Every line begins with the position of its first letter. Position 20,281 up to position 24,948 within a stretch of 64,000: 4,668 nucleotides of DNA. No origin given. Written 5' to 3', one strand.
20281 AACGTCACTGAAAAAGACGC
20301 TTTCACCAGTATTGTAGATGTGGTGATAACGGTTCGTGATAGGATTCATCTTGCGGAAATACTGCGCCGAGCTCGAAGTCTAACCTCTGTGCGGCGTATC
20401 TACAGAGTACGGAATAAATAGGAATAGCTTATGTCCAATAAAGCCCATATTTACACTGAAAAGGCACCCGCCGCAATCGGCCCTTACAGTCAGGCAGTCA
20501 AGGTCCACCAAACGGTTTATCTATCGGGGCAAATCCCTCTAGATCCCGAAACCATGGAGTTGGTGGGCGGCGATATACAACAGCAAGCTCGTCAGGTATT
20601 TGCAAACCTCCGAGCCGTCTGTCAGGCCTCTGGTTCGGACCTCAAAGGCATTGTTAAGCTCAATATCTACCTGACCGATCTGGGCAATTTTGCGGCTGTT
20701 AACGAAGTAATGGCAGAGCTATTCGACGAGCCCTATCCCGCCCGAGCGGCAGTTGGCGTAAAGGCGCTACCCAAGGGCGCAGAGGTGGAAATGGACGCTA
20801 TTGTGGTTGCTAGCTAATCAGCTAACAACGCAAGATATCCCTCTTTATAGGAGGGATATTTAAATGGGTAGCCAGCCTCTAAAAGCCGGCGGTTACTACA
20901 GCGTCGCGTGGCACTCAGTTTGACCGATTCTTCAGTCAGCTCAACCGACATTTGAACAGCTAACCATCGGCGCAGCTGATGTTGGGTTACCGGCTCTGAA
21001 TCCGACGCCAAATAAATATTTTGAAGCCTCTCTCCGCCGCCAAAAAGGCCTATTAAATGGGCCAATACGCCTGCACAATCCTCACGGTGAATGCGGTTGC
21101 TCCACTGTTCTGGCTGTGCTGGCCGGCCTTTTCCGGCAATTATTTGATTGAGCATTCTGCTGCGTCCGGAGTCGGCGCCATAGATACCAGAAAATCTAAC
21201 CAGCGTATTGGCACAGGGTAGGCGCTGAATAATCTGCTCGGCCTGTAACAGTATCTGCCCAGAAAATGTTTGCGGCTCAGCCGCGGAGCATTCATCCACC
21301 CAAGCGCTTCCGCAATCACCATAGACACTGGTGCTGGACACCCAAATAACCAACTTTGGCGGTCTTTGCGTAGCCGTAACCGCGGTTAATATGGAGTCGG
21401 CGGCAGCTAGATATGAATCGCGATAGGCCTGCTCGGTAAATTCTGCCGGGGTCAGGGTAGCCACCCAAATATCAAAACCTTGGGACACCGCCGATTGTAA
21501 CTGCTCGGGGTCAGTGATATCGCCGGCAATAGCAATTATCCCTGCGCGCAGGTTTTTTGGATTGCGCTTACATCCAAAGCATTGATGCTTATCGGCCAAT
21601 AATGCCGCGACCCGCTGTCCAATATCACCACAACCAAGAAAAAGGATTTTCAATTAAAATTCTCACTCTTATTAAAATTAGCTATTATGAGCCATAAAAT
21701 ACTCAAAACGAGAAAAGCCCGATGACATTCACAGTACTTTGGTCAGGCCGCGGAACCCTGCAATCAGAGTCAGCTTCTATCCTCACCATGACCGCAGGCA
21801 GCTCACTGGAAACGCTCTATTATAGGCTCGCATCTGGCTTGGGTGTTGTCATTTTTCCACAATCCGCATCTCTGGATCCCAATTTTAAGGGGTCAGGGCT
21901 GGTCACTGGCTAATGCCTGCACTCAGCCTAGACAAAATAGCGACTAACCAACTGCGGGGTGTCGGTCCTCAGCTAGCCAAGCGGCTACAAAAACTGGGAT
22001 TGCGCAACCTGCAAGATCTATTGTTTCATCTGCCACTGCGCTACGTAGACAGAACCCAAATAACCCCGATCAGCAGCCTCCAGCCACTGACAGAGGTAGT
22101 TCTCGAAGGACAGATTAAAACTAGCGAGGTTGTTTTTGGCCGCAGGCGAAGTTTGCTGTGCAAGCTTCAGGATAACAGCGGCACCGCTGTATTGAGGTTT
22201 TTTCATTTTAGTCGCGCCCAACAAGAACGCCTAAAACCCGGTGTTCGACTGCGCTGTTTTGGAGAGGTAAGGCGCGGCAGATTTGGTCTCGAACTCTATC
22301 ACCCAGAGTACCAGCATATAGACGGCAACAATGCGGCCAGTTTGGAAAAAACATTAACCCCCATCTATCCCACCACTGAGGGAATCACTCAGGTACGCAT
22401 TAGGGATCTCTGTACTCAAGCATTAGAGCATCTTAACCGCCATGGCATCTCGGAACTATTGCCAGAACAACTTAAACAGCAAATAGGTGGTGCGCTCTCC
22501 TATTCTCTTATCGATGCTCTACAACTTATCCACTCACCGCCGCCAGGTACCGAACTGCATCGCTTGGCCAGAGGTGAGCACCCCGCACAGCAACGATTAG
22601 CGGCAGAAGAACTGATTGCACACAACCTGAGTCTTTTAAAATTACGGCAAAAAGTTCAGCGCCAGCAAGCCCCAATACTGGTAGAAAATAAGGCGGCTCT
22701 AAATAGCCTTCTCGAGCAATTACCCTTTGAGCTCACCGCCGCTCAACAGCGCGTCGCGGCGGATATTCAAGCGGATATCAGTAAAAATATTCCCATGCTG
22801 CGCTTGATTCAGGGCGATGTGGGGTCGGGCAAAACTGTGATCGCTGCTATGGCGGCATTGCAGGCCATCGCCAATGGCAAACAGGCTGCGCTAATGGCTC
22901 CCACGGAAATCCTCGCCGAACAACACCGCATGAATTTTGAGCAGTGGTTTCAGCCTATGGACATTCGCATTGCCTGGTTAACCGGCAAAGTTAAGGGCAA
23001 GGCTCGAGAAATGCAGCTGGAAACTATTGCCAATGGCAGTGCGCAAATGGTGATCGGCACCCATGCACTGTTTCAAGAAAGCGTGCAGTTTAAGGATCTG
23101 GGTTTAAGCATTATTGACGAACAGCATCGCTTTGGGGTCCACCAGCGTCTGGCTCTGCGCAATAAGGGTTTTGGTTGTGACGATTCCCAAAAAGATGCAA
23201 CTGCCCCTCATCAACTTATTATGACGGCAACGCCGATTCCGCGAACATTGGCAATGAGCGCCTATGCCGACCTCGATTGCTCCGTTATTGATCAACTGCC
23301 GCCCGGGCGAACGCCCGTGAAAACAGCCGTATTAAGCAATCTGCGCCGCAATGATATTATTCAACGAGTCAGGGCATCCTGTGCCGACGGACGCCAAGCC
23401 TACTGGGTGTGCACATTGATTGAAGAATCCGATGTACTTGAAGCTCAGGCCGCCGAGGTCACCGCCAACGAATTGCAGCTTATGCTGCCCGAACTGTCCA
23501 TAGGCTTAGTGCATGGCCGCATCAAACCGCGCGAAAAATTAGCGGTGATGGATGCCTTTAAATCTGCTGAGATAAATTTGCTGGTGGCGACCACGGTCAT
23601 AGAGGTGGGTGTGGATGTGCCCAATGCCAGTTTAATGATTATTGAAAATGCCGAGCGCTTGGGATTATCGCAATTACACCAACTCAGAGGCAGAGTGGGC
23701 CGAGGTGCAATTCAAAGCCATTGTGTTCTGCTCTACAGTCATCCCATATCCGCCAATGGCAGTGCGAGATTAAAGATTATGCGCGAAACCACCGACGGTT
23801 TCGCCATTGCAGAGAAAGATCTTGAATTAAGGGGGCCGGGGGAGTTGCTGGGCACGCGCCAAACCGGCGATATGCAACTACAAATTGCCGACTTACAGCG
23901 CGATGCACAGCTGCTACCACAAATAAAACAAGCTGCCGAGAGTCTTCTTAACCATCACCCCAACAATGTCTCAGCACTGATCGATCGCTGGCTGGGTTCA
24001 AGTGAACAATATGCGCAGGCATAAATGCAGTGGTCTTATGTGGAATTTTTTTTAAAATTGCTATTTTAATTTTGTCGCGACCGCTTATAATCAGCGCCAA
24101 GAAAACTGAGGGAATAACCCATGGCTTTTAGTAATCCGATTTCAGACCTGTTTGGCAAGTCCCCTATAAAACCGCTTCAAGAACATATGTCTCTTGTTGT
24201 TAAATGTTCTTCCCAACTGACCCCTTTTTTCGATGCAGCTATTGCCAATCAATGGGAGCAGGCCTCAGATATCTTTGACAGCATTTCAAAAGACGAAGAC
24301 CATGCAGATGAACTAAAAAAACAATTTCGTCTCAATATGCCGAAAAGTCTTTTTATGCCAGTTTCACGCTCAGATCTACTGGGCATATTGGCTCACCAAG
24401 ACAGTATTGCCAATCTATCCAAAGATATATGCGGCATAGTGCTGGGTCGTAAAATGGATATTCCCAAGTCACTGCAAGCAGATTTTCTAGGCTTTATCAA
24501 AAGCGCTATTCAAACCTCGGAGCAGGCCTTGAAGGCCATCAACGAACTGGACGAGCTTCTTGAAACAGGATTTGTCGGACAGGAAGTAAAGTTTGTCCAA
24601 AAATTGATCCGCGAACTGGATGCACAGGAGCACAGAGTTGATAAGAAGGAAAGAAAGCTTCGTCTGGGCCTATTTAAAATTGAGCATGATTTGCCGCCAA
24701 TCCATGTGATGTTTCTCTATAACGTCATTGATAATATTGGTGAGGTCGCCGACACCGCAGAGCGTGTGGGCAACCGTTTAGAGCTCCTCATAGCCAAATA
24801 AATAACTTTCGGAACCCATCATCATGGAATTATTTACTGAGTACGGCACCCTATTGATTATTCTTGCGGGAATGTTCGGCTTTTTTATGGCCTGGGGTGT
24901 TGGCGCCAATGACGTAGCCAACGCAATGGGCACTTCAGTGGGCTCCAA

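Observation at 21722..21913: oxyR reduced to a 192-bp relic upstream of recG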

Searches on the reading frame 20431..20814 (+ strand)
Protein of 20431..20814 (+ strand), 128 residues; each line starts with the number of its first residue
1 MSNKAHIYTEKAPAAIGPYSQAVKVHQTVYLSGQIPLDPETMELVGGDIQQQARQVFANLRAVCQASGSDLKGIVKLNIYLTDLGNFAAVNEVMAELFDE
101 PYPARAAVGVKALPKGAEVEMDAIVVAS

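Call 7: search_protein_families(library=ncbifam, proteins=[window:20431-20814:+], max_evalue=1)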
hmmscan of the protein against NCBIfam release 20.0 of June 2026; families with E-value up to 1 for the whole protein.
window:20431-20814:+ (128 aa): 5 families
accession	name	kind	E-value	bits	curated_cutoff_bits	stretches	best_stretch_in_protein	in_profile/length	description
TIGR00004.1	TIGR00004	subfamily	1.2e-51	174.1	106.25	1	5-126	2-124/125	Rid family detoxifying hydrolase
NF008490.0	PRK11401.1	equivalog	3.6e-30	104.5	222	1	6-128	4-128/129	enamine/imine deaminase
TIGR03610.1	RutC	equivalog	1e-17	64.4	169.1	1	4-124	3-123/127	pyrimidine utilization protein C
NF000438.2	blaPOM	exception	0.015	14.5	610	1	37-93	63-118/286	POM family subclass B3 metallo-beta-lactamase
TIGR03864.1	PQQ_ABC_ATP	hypoth_equivalog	0.099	12.1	302.25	1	36-114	52-134/236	ABC transporter, ATP-binding subunit, PQQ-dependent alcohol dehydrogenase system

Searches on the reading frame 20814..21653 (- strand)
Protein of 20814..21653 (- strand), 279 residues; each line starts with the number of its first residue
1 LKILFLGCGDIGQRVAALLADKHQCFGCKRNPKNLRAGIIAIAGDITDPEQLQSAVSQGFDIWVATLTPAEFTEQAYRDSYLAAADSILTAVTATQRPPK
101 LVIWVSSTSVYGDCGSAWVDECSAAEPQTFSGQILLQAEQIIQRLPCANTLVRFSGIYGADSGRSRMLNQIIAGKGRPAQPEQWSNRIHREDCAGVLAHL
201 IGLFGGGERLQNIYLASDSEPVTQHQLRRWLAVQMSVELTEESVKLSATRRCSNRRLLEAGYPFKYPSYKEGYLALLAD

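Call 7: search_protein_families(library=ncbifam, proteins=[window:20814-21653:-], max_evalue=1)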
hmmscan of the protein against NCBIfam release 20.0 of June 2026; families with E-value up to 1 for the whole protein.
window:20814-21653:- (279 aa): 9 families
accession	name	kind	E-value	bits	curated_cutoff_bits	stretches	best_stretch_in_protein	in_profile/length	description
TIGR01777.1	yfcH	hypoth_equivalog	1.1e-09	38.3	207.35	1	11-270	10-289/292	TIGR01777 family oxidoreductase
NF050030.1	thlkprotThyD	equivalog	1.7e-05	24.2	400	1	74-235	90-250/305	thylakoid membrane protein ThyD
TIGR01214.1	rmlD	equivalog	7.3e-05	22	224.05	1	9-201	9-197/285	dTDP-4-dehydrorhamnose reductase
NF007043.0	PRK09496.3-6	equivalog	0.00056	18.8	384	1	1-68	1-72/445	Trk system potassium transporter TrkA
NF043036.1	ErythonDh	equivalog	0.0038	16.5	325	1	39-132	54-150/321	D-erythronate dehydrogenase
NF007039.0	PRK09496.3-2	equivalog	0.0062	15.4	293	1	1-66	1-72/446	Trk system potassium transporter TrkA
NF007034.0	PRK09496.2-1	subfamily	0.0078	15.1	344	1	1-66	1-71/445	Trk system potassium transporter TrkA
TIGR01179.1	galE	equivalog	0.085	11.7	262.3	1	100-148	114-162/332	UDP-glucose 4-epimerase GalE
NF005087.0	PRK06522.1-1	equivalog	0.19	10.8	351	1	1-38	1-39/296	2-dehydropantoate 2-reductase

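Call 60: search_protein_families(library=pfam, proteins=[window:20814-21653:-], max_evalue=10)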
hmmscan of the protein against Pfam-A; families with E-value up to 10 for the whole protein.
window:20814-21653:- (279 aa): 7 families
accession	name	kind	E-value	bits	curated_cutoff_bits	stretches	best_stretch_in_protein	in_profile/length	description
PF04321.23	RmlD_sub_bind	-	1.3e-09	38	27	1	1-169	1-165/287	RmlD substrate binding domain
PF13460.12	NAD_binding_10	-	3.7e-08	33.9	27.2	1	9-201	4-181/184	NAD(P)H-binding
PF02254.24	TrkA_N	-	6e-06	27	23.8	1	4-96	2-85/116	TrkA-N domain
PF01370.27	Epimerase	-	0.0001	22.2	20.9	1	9-117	8-125/240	NAD dependent epimerase/dehydratase family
PF08338.16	DUF1731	-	0.0067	16.6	27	1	250-269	21-40/47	Domain of unknown function (DUF1731)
PF03435.24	Sacchrp_dh_NADP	-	0.0099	16.6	25.1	1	3-69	1-78/129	Saccharopine dehydrogenase NADP binding domain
PF03807.23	F420_oxidored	-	0.032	15.3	21.6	1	2-38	1-40/94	NADP oxidoreductase coenzyme F420-dependent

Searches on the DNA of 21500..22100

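Call 59: search_rna_families(source=window, start=21500, end=22100, threshold=evalue, max_evalue=1)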
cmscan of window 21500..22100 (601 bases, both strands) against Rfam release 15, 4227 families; matches with E-value up to 1: 0.
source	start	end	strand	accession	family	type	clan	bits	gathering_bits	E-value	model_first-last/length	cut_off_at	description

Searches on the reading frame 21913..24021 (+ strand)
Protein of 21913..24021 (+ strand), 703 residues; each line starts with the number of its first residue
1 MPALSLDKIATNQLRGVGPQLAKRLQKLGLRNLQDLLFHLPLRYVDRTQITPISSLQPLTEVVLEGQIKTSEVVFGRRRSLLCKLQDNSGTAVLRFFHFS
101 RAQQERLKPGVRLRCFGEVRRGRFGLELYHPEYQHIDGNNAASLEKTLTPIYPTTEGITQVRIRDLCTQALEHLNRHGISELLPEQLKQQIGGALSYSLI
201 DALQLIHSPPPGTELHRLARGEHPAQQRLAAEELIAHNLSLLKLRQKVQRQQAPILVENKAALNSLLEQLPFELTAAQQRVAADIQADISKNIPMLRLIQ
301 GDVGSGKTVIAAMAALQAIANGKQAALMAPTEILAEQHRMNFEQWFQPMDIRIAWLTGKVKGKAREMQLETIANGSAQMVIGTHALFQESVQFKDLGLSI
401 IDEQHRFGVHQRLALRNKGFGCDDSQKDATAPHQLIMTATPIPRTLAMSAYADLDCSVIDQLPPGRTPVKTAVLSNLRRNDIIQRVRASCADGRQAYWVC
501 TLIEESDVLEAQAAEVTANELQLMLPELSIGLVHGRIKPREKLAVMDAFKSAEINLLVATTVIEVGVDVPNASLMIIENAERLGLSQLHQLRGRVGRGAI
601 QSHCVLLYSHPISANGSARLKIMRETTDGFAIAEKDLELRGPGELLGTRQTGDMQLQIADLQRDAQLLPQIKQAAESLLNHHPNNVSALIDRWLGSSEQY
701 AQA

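Call 36: find_related_loci(query=window:21913-24021:+, collection=genome_contigs, flank=2000)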
Query window:21913-24021:+ (703 aa) in genome_contigs; peptide patterns used: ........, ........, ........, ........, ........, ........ (x = any residue, [..] = any of these).
60 stretches matched a pattern; 19 encode a relative of the query (tblastn E <= 1e-3); 19 distinct loci.
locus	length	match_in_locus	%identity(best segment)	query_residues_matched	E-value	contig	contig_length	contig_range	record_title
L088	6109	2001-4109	80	1-703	0e+0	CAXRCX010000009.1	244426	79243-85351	MAG: Porticoccaceae bacterium isolate YZ10B_2.18 genome assembly, contig: k141_680787, whole genome shotgun sequence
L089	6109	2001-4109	81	1-703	0e+0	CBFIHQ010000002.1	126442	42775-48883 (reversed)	MAG: uncultured Porticoccaceae bacterium isolate Co_bin_847_indstr genome assembly, contig: Co_bin_847_indstr_c2, whole 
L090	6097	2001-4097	81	5-703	0e+0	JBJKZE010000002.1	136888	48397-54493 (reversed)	MAG: Porticoccaceae bacterium isolate LRMED-316 HTCC2207-LRMED-316-C108, whole genome shotgun sequence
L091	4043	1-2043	81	23-703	0e+0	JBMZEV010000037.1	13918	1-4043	MAG: Porticoccaceae bacterium isolate ME_XS_2302_1_bin_32 ME_XS_2302_1_bin_32_36, whole genome shotgun sequence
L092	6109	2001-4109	80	1-703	0e+0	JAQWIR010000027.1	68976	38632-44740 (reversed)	MAG: Porticoccaceae bacterium isolate cluster1_bin.58 k141_319819, whole genome shotgun sequence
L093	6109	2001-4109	79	1-703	0e+0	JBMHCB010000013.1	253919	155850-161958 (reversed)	MAG: Porticoccaceae bacterium isolate STO1_bin.254 c_000000000013, whole genome shotgun sequence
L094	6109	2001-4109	80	1-703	0e+0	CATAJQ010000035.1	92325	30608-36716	MAG: Cellvibrionales bacterium UBA7375 isolate bin.232 MAG genome assembly, contig: k119_5052542, whole genome shotgun s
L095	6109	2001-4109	80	1-703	0e+0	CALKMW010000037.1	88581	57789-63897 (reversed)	MAG: uncultured Pseudomonadales bacterium isolate S4_Bin_Bin_82_sub_2 genome assembly, contig: c_000000389439, whole gen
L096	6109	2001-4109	80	1-703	0e+0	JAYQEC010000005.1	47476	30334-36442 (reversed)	MAG: Porticoccaceae bacterium isolate 139583_S184_maxbin_bins.tsv.011_sub NODE_458_length_47476_cov_60.180426, whole gen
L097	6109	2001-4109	80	1-703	0e+0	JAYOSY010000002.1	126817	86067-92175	MAG: Porticoccaceae bacterium isolate 139566_S167_metabat_bins_sspec.tsv.008 NODE_63_length_126817_cov_22.168284, whole 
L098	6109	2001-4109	79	1-703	0e+0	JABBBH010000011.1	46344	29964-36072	MAG: SAR92 clade bacterium isolate HE327_NSB082 NODE_1028_length_46344_cov_158.311845, whole genome shotgun sequence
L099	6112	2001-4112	74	1-703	0e+0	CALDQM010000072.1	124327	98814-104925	MAG TPA_asm: uncultured Cellvibrionales bacterium isolate ERR599090_bin.119_CONCOCT_v1.1_MAG genome assembly, contig: ER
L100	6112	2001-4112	73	1-703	0e+0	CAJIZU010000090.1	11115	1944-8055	MAG: gamma proteobacterium HTCC2207 isolate FRAM18_bin259 genome assembly, contig: FRAM18_bin259-90, whole genome shotgu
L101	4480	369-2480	74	1-703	0e+0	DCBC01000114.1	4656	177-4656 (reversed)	MAG TPA_asm: Porticoccaceae bacterium UBA1117 UBA1117_contig_48672, whole genome shotgun sequence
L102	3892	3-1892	81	74-703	0e+0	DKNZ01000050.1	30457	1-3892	MAG TPA_asm: Cellvibrionales bacterium UBA7375 UBA7375_contig_24337, whole genome shotgun sequence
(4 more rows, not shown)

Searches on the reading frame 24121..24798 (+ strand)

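Call 7: search_protein_families(library=ncbifam, proteins=[window:24121-24798:+], max_evalue=1)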
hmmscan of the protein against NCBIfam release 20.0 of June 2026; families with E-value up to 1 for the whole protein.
window:24121-24798:+ (226 aa): 1 family
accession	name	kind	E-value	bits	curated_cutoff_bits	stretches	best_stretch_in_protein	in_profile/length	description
TIGR00153.1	TIGR00153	hypoth_equivalog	8.1e-50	169.5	104.3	1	5-226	3-215/217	TIGR00153 family protein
